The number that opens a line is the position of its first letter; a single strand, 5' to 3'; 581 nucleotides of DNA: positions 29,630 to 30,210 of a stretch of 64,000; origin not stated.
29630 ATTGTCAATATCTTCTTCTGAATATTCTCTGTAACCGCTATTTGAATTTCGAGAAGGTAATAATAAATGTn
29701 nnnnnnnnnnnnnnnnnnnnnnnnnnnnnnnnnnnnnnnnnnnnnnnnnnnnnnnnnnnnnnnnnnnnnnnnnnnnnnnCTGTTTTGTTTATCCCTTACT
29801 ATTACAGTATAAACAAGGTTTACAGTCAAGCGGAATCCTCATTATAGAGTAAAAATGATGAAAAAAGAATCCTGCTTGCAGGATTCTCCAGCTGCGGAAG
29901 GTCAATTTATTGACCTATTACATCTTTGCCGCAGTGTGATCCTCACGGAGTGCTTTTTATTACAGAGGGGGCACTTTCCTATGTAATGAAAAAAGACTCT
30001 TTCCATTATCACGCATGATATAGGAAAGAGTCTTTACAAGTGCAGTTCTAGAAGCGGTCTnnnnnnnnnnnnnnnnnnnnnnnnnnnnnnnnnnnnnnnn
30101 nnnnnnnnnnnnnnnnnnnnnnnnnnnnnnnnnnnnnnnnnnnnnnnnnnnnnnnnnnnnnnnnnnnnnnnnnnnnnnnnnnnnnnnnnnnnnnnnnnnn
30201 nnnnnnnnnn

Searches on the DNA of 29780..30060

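Call 34: search_rna_families(source=window, start=29780, end=30060, threshold=evalue, max_evalue=10, show_alignments=2)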
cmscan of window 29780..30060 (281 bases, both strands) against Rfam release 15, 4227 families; matches with E-value up to 10: 8.
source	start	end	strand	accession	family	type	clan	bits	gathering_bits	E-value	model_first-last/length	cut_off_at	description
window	29976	30053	+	RF02445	SpR14_sRNA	Gene; sRNA;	-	25.7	50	0.13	1-80/80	no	Streptococcus sRNA SpR14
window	29850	29924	+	RF01776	RatA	Gene; antitoxin;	-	23.5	49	0.62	1-91/91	no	RNA anti-toxin A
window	29835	29965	-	RF02861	IR_84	Gene; sRNA;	-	19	51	0.41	1-186/186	no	Neisseria sRNA 84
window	29947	30000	+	RF03457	MIR173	Gene; miRNA;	-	18.1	70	0.37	1-102/102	no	MIR173 microRNA precursor family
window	29992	30035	+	RF04239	mir-4679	Gene; miRNA;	-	17.2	88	1.1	17-59/75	no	mir-4679 microRNA precursor family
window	29995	30032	-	RF04239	mir-4679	Gene; miRNA;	-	15.8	88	2.7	1-75/75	no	mir-4679 microRNA precursor family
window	29992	30035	+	RF00906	MIR1120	Gene; miRNA;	-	15.1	86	2.9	23-65/87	no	MIR1120/MIR1122 microRNA precursor family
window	29992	30036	-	RF04197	mir-9457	Gene; miRNA;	-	13.9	90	6.5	1-68/68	no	mir-9457 microRNA precursor family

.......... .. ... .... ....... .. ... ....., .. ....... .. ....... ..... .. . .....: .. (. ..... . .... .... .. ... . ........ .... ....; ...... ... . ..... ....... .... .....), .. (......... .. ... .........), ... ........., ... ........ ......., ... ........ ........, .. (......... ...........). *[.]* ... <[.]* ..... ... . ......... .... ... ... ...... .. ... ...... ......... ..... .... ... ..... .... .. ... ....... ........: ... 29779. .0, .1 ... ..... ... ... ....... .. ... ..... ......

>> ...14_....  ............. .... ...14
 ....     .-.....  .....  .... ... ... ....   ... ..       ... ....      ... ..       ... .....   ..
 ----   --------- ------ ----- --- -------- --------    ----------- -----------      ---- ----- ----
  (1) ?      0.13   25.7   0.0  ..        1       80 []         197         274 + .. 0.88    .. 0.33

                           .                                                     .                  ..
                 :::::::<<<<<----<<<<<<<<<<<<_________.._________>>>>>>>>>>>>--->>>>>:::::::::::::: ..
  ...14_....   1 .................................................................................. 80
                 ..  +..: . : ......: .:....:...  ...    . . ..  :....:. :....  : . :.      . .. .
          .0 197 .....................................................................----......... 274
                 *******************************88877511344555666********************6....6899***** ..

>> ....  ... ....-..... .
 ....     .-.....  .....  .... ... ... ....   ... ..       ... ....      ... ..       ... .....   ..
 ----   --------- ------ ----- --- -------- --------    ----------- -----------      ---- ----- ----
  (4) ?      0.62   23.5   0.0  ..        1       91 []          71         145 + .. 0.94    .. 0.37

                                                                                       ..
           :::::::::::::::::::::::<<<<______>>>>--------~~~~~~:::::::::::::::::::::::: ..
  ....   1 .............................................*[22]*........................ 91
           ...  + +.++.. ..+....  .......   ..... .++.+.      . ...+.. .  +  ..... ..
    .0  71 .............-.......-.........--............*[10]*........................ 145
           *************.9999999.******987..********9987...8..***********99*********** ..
